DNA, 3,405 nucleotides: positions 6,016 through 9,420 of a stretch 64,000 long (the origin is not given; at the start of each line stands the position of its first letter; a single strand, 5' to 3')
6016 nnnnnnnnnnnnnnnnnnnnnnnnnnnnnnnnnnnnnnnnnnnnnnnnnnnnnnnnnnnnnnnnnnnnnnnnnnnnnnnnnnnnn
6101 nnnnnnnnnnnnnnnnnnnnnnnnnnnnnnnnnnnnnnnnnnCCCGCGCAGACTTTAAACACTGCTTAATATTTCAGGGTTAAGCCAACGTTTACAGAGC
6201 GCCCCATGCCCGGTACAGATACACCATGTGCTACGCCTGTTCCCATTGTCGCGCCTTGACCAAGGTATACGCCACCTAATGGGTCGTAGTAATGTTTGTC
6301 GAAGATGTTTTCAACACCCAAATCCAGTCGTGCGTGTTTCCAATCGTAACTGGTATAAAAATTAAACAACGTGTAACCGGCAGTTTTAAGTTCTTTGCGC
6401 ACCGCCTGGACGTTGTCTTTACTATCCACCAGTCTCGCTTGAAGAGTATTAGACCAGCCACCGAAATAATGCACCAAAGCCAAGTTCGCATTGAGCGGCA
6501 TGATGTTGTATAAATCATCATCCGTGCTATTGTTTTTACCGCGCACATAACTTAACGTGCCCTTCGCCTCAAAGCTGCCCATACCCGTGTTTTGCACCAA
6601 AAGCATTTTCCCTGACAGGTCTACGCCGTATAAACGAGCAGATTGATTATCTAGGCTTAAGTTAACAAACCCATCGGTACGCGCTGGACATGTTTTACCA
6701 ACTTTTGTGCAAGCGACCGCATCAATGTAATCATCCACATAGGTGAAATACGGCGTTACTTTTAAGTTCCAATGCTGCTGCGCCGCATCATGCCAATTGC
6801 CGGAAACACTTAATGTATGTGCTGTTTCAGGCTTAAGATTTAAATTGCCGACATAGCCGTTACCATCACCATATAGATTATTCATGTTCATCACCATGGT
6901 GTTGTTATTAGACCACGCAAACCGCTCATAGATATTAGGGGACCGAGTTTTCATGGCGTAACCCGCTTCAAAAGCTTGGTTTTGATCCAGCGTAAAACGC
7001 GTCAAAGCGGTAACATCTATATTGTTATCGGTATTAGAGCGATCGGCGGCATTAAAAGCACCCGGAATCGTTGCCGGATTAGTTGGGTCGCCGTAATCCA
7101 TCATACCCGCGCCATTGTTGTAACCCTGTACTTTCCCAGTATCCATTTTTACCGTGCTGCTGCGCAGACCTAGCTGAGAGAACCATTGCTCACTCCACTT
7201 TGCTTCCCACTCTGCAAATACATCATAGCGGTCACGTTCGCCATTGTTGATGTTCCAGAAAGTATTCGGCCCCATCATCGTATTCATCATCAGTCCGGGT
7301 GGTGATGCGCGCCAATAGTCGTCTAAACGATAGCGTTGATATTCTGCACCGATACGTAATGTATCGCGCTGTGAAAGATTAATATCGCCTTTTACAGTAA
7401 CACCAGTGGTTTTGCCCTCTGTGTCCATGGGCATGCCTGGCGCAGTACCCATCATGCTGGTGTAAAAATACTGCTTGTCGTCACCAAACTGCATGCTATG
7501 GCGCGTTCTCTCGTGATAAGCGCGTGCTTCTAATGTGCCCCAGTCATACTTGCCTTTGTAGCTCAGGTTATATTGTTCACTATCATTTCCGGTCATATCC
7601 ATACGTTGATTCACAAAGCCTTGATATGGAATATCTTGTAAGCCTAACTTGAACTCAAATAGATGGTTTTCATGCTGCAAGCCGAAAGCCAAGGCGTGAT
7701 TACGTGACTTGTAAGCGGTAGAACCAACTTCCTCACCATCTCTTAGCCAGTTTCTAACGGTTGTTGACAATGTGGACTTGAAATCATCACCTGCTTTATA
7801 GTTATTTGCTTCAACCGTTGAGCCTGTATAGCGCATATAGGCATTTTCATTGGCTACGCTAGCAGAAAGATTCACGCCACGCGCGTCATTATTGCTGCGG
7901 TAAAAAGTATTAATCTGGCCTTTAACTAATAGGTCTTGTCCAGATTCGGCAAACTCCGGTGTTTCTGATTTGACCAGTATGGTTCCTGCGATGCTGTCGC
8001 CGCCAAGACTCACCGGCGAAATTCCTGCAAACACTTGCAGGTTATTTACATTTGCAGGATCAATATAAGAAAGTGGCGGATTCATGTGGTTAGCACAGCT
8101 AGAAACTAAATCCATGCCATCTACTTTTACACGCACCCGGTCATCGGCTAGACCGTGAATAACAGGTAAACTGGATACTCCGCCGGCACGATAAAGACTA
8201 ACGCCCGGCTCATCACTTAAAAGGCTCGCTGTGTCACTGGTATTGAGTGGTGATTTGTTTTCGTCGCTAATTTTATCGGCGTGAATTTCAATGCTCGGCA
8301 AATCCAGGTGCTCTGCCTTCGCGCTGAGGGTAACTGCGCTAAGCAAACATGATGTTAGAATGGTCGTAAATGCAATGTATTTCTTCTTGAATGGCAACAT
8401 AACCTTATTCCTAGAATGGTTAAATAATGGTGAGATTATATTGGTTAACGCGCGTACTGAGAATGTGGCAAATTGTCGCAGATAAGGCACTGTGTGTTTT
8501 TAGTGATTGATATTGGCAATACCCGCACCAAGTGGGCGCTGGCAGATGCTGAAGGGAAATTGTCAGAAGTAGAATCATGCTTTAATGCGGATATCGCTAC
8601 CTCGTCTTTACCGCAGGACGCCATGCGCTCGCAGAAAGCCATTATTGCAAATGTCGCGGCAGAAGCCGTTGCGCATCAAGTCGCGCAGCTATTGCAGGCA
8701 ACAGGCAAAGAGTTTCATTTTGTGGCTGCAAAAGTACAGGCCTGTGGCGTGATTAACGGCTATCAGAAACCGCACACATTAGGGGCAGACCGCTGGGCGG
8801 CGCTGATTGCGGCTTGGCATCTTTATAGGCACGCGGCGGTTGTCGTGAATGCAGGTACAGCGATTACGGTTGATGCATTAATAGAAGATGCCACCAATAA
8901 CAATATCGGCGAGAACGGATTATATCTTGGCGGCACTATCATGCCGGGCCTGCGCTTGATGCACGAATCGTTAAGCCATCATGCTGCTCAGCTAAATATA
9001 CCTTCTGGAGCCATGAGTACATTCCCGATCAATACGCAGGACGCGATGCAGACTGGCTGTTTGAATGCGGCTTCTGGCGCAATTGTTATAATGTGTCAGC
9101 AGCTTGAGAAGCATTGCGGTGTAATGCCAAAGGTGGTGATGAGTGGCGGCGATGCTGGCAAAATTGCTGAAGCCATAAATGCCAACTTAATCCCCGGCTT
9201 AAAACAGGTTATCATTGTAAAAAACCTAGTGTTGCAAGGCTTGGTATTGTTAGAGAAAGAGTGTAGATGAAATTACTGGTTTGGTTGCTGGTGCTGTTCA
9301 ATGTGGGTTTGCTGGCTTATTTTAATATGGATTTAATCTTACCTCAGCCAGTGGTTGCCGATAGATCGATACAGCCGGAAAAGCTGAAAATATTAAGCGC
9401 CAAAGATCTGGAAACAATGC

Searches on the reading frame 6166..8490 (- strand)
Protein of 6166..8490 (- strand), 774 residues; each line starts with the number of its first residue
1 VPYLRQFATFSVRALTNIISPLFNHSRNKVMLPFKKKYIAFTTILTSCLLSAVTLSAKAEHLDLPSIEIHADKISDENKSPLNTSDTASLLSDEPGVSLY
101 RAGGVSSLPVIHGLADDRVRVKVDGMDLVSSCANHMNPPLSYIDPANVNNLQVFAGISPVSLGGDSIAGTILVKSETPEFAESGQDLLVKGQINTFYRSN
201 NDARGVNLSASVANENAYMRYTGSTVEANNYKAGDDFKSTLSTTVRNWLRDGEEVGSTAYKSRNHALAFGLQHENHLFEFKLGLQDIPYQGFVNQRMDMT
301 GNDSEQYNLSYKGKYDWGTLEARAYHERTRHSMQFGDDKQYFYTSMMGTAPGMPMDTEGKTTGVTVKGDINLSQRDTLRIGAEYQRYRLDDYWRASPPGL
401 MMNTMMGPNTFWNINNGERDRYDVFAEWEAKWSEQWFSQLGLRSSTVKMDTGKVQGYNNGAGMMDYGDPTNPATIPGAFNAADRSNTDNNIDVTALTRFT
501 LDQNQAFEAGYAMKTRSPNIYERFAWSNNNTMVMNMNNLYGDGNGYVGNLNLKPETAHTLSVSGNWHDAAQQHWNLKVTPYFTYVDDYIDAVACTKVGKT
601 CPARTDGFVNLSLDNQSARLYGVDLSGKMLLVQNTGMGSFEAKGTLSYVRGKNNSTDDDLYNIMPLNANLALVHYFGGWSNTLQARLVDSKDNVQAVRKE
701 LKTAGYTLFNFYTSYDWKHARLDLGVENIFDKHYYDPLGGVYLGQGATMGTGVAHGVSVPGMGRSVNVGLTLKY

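Call 93: search_protein_families(library=pfam, proteins=[window:6166-8490:-], max_evalue=0.000001)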
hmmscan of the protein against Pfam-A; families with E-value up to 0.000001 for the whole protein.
window:6166-8490:- (774 aa): 2 families
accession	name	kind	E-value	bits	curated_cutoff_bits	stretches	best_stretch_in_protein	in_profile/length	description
PF00593.30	TonB_dep_Rec_b-barrel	-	1e-28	101.8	27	1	264-729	16-436/436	TonB dependent receptor-like, beta-barrel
PF07715.20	Plug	-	3.5e-11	44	23.9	1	80-170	18-107/107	TonB-dependent Receptor Plug Domain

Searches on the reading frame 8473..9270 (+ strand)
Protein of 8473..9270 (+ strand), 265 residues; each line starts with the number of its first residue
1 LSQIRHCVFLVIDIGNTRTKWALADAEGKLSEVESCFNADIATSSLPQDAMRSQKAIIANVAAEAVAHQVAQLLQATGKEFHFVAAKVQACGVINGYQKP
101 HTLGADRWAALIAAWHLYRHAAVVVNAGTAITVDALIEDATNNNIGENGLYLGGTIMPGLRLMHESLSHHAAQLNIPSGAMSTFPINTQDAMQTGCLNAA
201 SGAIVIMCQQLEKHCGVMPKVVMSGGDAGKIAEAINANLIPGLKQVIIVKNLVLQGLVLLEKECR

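Call 93: search_protein_families(library=pfam, proteins=[window:8473-9270:+], max_evalue=0.000001)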
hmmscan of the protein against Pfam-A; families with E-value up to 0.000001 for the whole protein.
window:8473-9270:+ (265 aa): 1 family
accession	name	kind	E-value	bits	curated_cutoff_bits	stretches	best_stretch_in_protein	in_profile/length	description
PF03309.20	Pan_kinase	-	1.2e-42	146.5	24.7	1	9-209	1-204/205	Type III pantothenate kinase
